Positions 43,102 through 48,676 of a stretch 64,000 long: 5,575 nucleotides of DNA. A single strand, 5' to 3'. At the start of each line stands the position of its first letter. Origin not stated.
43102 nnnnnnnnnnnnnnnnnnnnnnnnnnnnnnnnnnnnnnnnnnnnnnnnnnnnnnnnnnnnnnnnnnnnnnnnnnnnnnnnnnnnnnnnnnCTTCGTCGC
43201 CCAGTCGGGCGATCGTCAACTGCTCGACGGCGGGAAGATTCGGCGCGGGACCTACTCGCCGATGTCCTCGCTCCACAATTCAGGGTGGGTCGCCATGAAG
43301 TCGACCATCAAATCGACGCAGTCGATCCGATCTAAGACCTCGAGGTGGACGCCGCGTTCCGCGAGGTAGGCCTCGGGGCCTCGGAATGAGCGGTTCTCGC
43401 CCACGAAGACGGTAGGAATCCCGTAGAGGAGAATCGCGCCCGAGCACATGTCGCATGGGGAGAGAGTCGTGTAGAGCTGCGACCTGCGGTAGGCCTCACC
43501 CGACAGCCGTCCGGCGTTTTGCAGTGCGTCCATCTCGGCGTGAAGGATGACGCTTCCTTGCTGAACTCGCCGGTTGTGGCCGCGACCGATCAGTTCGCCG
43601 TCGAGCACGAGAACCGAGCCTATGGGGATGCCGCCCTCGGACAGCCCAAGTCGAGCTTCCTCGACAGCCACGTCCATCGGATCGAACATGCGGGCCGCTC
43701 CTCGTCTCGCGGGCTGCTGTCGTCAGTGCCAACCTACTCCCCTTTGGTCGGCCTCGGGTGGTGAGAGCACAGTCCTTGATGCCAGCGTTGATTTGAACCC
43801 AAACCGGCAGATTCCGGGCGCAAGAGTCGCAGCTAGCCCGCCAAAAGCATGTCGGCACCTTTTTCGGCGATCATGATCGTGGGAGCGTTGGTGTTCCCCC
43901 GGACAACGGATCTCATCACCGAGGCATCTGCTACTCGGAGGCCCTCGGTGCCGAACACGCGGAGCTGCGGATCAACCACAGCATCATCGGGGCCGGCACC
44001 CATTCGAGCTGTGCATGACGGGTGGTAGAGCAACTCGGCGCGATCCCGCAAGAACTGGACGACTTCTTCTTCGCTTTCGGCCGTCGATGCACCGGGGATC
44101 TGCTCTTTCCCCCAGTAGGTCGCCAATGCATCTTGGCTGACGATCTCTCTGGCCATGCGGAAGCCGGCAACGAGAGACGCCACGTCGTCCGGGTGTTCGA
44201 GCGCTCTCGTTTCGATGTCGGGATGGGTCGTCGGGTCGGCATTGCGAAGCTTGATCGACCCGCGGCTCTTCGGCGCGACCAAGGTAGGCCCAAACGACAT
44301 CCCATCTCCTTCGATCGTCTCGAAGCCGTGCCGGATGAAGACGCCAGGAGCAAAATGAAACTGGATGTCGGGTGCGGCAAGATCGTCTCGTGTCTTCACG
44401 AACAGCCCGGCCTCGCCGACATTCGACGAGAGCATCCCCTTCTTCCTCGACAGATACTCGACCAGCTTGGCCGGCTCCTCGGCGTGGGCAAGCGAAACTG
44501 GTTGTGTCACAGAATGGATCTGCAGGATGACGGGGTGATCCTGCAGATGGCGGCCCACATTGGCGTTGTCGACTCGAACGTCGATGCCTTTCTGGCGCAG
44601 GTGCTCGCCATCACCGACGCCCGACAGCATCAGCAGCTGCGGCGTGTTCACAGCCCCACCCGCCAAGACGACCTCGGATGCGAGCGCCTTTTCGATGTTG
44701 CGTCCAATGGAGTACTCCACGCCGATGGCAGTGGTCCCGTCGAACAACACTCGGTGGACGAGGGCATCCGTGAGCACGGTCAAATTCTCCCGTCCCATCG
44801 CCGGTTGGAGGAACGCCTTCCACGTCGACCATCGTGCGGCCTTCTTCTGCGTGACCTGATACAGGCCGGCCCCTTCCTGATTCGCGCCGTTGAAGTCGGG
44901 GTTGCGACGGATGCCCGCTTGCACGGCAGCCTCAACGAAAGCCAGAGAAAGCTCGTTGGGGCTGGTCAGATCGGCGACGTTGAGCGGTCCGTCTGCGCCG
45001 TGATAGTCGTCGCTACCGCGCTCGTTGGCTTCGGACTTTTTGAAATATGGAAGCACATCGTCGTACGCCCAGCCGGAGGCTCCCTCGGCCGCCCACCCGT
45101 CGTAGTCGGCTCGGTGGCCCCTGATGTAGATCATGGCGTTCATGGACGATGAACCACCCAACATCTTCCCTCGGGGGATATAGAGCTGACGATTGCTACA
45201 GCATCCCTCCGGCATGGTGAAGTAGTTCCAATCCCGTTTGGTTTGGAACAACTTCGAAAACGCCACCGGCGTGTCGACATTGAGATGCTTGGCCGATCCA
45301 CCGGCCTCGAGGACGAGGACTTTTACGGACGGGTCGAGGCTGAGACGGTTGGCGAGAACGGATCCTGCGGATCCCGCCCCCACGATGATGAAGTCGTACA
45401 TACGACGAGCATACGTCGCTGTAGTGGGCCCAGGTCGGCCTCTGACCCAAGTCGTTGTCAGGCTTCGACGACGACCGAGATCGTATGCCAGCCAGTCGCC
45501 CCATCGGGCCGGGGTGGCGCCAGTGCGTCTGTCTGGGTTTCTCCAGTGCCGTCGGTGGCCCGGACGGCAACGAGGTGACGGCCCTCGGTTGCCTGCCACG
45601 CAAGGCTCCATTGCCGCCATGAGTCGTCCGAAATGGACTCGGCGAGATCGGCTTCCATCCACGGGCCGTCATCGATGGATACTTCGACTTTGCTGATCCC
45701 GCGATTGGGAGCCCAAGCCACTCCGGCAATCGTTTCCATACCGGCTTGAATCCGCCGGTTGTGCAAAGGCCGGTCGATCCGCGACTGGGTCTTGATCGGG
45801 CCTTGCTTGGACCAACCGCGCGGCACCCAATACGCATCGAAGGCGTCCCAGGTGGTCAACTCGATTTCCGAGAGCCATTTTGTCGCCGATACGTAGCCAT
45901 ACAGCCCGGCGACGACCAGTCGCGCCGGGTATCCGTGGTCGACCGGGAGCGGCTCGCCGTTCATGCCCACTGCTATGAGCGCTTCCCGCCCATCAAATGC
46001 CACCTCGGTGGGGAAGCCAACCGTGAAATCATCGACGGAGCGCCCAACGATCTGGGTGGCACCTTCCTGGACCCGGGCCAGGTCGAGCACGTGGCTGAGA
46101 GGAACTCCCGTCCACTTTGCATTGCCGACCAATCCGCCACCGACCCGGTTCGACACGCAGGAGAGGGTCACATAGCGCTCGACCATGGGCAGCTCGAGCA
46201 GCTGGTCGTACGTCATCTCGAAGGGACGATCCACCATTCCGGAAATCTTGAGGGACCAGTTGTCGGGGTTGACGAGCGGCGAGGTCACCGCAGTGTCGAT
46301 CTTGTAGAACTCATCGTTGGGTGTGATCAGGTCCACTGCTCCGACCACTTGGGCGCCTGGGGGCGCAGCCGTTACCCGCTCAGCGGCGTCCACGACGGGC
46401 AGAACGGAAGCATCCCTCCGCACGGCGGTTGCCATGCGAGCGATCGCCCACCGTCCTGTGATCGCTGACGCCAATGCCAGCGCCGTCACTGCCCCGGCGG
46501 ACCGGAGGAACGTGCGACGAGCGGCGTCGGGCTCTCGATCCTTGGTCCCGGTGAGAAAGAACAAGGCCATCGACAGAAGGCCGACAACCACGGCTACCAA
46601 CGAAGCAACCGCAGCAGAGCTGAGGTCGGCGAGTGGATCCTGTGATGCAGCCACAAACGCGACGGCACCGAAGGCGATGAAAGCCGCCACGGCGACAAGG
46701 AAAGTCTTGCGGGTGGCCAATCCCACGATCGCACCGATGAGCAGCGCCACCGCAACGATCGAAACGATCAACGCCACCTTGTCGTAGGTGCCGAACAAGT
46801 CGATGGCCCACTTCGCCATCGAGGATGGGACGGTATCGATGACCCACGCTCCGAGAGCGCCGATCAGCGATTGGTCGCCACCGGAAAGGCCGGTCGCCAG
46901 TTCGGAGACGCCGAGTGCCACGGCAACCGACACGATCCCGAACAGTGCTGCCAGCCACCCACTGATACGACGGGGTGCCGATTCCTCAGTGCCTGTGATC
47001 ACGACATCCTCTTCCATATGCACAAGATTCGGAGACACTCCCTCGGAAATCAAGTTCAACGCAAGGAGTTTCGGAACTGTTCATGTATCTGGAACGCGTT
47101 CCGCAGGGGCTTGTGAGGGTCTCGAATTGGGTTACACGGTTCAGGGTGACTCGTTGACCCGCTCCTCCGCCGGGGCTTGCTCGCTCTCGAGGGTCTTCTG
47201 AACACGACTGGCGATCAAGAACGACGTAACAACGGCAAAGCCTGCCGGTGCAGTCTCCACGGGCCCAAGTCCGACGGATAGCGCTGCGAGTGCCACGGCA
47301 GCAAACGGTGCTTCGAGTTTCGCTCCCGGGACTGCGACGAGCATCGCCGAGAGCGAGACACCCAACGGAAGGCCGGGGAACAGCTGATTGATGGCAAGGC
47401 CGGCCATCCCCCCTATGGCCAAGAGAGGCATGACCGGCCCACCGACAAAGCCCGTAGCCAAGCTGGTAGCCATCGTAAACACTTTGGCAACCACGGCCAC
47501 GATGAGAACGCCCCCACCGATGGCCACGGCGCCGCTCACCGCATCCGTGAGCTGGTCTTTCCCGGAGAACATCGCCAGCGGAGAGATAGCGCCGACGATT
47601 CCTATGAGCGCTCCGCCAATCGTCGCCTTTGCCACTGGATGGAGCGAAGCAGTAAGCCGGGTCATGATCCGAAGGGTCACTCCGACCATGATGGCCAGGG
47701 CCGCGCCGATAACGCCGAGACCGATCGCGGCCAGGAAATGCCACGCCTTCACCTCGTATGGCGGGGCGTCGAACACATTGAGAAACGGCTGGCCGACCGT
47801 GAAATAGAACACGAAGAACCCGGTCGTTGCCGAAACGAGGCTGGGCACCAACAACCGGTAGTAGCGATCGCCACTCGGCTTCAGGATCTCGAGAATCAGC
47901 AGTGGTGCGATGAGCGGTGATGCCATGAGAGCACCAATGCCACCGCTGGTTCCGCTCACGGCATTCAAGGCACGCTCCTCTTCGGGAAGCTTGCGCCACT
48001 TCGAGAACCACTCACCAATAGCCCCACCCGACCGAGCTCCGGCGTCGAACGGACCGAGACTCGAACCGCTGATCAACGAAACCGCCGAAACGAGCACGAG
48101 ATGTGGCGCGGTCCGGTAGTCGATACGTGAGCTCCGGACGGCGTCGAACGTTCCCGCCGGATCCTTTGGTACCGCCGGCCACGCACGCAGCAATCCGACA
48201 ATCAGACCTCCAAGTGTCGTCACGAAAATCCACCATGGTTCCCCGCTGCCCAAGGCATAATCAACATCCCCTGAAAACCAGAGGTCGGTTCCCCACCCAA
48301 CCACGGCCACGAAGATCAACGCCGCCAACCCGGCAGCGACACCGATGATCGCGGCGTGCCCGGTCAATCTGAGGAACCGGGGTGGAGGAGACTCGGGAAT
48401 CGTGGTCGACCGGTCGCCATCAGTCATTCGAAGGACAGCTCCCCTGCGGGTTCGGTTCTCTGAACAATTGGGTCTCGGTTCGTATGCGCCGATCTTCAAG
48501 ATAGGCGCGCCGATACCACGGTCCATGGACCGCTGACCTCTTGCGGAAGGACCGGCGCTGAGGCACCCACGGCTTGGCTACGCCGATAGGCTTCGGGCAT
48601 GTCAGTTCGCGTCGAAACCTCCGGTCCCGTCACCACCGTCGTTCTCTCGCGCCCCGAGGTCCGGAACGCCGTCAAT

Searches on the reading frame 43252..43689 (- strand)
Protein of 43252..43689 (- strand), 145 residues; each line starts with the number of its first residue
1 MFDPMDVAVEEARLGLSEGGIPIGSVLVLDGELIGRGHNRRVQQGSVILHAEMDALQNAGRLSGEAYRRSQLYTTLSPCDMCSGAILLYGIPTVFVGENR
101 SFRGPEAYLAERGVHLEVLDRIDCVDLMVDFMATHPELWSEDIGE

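Call 30: search_protein_families(library=pfam, proteins=[window:43252-43689:-], max_evalue=0.001)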
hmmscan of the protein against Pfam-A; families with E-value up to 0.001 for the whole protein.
window:43252-43689:- (145 aa): 3 families
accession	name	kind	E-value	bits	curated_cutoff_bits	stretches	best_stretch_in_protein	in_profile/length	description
PF00383.29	dCMP_cyt_deam_1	-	1.5e-20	73.4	25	1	5-97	8-101/102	Cytidine and deoxycytidylate deaminase zinc-binding region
PF14437.12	MafB19-deam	-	1.2e-16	61.3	27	1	5-99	7-102/142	MafB19-like deaminase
PF14439.12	Bd3614-deam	-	0.00012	22.5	38.5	1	30-87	18-75/113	Bd3614-like deaminase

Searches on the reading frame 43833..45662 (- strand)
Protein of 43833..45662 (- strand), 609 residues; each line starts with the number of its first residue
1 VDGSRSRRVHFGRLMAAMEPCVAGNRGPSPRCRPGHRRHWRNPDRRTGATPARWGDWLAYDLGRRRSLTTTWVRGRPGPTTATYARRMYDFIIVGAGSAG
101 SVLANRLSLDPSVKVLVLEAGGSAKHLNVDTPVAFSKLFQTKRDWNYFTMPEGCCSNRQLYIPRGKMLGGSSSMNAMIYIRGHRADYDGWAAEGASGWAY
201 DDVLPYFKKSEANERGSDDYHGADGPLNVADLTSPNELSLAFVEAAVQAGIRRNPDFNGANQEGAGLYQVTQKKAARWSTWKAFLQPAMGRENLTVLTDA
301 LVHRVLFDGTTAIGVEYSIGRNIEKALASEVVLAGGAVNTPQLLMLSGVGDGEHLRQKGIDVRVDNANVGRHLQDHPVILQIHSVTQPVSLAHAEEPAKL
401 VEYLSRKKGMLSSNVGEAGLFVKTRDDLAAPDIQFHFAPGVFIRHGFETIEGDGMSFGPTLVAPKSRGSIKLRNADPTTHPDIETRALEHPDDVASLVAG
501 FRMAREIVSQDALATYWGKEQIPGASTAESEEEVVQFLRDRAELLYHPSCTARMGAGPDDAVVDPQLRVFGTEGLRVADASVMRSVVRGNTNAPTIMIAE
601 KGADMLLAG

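Call 30: search_protein_families(library=pfam, proteins=[window:43833-45662:-], max_evalue=0.001)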
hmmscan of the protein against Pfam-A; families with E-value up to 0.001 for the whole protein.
window:43833-45662:- (609 aa): 2 families
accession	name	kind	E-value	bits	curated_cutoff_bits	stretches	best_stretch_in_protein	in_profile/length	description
PF00732.25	GMC_oxred_N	-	1e-52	179.5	23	1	89-378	1-218/218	GMC oxidoreductase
PF05199.19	GMC_oxred_C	-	1.8e-37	129.4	24.6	1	464-599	1-139/139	GMC oxidoreductase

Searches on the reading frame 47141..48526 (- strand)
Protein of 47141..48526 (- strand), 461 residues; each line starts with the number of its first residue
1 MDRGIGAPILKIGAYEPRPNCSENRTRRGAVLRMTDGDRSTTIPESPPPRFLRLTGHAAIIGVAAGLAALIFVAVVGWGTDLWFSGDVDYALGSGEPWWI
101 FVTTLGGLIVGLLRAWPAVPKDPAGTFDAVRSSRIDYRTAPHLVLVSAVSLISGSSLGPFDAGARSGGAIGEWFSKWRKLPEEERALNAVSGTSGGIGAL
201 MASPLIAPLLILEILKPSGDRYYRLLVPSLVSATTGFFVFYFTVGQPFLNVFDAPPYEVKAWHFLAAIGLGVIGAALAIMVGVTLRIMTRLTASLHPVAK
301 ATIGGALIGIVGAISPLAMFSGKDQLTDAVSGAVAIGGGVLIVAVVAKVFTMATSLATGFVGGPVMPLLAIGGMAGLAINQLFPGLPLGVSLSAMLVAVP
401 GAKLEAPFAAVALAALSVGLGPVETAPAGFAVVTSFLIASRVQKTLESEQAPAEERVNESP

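Call 30: search_protein_families(library=pfam, proteins=[window:47141-48526:-], max_evalue=0.001)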
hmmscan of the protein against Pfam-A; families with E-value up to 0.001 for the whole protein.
window:47141-48526:- (461 aa): 1 family
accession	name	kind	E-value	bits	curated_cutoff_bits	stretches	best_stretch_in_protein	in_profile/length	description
PF00654.25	Voltage_CLC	-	9.7e-33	114.2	24.8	1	133-439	33-345/346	Voltage gated chloride channel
